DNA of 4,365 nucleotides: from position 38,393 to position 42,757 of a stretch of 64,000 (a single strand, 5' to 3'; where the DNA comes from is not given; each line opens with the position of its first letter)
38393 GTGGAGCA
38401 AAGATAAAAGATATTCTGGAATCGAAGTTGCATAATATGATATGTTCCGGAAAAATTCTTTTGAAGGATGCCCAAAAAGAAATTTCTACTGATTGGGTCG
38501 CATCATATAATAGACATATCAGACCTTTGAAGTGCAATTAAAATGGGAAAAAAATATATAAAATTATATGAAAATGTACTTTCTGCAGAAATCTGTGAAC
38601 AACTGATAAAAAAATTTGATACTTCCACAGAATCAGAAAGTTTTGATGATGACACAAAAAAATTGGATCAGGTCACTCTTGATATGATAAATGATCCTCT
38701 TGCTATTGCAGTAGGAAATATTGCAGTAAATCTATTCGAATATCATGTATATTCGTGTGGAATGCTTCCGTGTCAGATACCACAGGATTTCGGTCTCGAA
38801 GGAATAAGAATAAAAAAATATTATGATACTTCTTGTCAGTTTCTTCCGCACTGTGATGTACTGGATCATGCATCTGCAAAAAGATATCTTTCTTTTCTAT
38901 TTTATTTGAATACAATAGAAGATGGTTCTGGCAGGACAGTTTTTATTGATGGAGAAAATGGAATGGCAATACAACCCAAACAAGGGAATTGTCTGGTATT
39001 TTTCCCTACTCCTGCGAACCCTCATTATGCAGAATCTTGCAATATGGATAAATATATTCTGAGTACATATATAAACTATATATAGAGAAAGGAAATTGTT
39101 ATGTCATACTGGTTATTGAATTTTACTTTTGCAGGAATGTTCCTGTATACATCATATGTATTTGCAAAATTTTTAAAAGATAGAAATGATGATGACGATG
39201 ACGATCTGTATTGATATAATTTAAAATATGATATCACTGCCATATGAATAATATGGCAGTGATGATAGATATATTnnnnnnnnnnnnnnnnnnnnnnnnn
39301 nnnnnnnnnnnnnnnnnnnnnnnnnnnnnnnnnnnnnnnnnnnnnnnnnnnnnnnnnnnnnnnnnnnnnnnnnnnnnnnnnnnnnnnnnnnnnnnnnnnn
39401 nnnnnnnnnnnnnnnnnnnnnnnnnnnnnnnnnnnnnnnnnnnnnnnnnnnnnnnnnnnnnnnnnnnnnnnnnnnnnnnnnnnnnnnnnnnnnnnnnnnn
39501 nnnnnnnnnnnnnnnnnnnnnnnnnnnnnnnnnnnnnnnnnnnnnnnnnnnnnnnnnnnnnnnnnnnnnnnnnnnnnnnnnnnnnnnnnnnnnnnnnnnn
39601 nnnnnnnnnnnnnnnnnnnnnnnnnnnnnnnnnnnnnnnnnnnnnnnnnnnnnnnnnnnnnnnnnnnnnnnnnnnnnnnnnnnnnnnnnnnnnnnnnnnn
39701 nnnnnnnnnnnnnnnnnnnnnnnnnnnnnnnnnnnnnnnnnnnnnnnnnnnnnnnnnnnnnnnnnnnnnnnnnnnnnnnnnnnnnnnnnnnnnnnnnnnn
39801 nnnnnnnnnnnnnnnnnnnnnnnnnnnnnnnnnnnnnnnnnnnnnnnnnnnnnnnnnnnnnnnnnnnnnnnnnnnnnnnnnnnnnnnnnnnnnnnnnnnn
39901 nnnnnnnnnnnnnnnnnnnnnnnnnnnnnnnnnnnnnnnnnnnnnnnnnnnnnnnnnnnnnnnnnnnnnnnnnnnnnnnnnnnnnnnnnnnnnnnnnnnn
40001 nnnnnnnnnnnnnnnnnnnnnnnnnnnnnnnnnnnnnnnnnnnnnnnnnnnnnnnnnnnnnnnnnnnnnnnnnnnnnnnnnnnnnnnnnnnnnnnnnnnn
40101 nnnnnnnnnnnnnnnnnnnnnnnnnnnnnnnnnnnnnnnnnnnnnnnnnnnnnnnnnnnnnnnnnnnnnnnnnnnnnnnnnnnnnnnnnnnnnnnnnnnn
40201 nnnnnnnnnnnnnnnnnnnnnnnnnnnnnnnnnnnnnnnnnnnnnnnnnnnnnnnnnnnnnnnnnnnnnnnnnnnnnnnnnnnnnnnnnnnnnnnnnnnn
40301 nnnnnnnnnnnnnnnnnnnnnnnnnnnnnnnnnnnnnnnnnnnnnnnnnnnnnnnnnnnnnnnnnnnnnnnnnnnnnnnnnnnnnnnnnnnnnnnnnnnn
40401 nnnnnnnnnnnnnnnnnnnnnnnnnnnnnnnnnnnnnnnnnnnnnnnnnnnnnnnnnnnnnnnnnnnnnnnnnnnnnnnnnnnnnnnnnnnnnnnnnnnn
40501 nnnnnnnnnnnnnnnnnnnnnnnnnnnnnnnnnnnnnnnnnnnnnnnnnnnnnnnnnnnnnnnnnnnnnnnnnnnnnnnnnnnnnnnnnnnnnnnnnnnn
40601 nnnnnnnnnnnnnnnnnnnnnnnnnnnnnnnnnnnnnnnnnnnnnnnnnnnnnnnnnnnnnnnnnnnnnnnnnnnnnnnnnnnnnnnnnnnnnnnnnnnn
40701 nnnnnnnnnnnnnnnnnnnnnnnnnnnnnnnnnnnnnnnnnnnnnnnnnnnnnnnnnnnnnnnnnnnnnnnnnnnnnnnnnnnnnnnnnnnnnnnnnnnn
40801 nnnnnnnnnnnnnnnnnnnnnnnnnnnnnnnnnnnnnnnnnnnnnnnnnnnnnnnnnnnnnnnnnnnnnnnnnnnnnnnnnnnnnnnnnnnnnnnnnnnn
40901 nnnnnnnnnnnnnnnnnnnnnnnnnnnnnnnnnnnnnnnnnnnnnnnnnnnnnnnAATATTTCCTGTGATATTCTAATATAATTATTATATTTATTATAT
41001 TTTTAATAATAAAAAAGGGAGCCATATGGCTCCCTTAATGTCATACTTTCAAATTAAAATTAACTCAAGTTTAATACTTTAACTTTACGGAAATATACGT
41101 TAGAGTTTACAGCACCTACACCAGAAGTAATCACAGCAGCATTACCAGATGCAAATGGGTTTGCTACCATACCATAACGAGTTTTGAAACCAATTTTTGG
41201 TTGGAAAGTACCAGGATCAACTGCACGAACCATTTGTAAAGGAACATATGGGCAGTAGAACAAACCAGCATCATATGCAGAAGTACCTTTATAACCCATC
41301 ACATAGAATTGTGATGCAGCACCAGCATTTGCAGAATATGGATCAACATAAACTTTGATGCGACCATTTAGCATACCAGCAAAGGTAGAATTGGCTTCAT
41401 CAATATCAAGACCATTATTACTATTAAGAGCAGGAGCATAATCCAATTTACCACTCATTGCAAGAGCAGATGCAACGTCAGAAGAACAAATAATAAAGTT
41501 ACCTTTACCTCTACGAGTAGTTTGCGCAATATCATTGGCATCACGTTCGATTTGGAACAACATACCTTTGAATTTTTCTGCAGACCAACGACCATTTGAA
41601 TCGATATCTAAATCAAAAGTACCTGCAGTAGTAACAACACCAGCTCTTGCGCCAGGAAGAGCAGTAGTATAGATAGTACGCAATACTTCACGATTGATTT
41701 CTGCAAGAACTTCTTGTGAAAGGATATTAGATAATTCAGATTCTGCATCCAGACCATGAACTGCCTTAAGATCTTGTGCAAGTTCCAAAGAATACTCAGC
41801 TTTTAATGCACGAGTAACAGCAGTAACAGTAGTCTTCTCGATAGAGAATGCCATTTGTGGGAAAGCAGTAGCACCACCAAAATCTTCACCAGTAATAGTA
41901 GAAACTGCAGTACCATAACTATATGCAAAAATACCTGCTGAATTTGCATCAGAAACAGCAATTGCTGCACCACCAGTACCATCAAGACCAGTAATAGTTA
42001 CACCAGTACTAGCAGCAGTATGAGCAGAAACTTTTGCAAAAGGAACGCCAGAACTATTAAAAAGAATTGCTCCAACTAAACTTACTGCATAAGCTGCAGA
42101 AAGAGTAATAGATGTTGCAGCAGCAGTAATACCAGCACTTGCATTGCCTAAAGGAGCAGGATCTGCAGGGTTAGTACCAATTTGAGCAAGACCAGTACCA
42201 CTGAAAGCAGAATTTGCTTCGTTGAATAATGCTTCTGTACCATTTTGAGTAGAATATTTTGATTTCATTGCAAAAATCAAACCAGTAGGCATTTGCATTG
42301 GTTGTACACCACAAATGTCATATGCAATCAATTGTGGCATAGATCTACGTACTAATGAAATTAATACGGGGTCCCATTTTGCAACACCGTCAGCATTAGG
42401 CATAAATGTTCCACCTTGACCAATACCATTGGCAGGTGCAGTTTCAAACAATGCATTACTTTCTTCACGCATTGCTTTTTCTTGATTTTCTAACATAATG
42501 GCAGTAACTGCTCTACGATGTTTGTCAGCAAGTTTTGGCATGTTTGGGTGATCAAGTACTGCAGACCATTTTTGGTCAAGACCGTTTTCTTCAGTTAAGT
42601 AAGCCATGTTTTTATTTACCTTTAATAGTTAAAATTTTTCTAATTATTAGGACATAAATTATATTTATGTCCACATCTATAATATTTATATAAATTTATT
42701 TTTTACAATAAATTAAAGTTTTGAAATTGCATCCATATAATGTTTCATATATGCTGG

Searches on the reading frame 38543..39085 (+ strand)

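Call 12: search_protein_families(library=pfam, max_evalue=0.001, proteins=[window:38543-39085:+])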
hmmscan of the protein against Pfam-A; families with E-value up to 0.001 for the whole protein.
window:38543-39085:+ (180 aa): 1 family
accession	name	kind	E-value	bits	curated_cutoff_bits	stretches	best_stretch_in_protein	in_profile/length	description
PF13640.12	2OG-FeII_Oxy_3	-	4.3e-09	37.6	27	1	93-177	6-97/98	2OG-Fe(II) oxygenase superfamily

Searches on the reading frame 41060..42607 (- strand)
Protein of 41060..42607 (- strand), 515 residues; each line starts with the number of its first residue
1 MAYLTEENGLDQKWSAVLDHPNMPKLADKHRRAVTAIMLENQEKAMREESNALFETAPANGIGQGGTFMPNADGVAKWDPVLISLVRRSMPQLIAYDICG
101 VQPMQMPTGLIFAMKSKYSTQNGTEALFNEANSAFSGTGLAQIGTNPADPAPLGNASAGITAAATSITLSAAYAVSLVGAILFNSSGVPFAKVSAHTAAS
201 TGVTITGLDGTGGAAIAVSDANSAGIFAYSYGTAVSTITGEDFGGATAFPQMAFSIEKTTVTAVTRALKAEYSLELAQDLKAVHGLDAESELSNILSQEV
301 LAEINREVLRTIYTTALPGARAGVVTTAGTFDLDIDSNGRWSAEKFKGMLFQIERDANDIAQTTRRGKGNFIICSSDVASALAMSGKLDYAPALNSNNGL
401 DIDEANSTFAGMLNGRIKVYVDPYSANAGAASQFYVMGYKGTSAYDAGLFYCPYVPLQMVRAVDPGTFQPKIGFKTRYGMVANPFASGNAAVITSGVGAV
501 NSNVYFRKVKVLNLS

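Call 11: search_protein_families(library=pfam, max_evalue=0.001, proteins=[window:41060-42607:-])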
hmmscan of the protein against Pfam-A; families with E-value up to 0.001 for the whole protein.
window:41060-42607:- (515 aa): 1 family
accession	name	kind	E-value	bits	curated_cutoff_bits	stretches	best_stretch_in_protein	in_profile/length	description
PF07068.17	Gp23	-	6.4e-142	473.8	24.4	1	75-511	1-376/376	Major capsid protein Gp23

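Call 13: search_dna_similar(query=window:41060-42607:-, collection=phages, mode=protein, max_rows=15)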
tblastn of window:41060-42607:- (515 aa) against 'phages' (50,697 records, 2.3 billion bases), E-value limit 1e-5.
Records with a match: 2592; places in all: 3790; records where one place covers at least 80% of the query: 1965.
Best place of each record, by identity: 60-80% 135; <60% 2457.
By first word of the organism name: Escherichia 671; Synechococcus 389; Klebsiella 333; Salmonella 203; Vibrio 136; Shigella 89; Aeromonas 86; Acinetobacter 71; Cyanophage 61; Enterobacter 58; and 61 more.
By host as written in the record: - 464; Escherichia coli 282; Klebsiella pneumoniae 115; Synechococcus 107; Escherichia coli O157:H7 39; Synechococcus sp. 38; Salmonella enterica 29; Synechococcus sp. WH7803 28; and 575 more.
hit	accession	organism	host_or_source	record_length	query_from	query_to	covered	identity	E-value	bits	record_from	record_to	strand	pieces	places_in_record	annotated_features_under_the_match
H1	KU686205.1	Synechococcus phage S-CAM9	Synechococcus sp.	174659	10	514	98%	56.1%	7e-163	517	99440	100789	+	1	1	major capsid protein | hypothetical protein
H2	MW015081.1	Synechococcus phage S-SRM01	Synechococcus sp. KCZYC6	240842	10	514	98%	56.0%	2e-169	536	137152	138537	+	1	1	precursor of major head subunit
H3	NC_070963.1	Synechococcus phage S-SRM01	Synechococcus sp. KCZYC6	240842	10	514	98%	56.0%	2e-169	536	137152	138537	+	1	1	major head protein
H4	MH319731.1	Marine virus AG-345-E02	single cell amplified by WGA-X; seawater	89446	10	514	98%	55.9%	6e-166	526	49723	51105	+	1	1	record has no annotation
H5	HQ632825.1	Prochlorococcus phage P-SSM5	Prochlorococcus marinus NATL2A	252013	10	514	98%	55.9%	6e-166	526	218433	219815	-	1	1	major capsid protein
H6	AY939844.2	Prochlorococcus phage P-SSM2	Prochlorococcus sp. NATL1A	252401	10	514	98%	55.9%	6e-166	526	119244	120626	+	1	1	gp23: precursor of major head subunit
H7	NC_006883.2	Prochlorococcus phage P-SSM2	Prochlorococcus sp. NATL1A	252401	10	514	98%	55.9%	6e-166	526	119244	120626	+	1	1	gp23: precursor of major head subunit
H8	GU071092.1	Prochlorococcus phage P-SSM2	-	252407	10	514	98%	55.9%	6e-166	526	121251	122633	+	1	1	major capsid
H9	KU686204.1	Synechococcus phage S-CAM9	Synechococcus sp.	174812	10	514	98%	55.9%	5e-162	514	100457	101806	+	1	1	major capsid protein | hypothetical protein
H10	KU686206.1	Synechococcus phage S-CAM9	Synechococcus sp.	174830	10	514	98%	55.9%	5e-162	514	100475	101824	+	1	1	major capsid protein | hypothetical protein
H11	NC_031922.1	Synechococcus phage S-CAM9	Synechococcus sp.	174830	10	514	98%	55.9%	5e-162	514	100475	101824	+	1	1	major head protein | hypothetical protein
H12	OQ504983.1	Synechococcus phage S-8S55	Parasynechococcus marenigrum WH 8102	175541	10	514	98%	55.7%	9e-164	520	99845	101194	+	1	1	major capsid protein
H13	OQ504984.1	Synechococcus phage S-8S56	Parasynechococcus marenigrum WH 8102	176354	10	514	98%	55.7%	1e-163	519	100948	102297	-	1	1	major capsid protein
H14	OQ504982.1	Synechococcus phage S-8S53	Parasynechococcus marenigrum WH 8102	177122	10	514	98%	55.5%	4e-163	518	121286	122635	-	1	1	major capsid protein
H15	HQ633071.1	Synechococcus phage S-SKS1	Synechococcus sp. WH7803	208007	10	514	98%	55.4%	2e-161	513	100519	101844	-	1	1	major capsid protein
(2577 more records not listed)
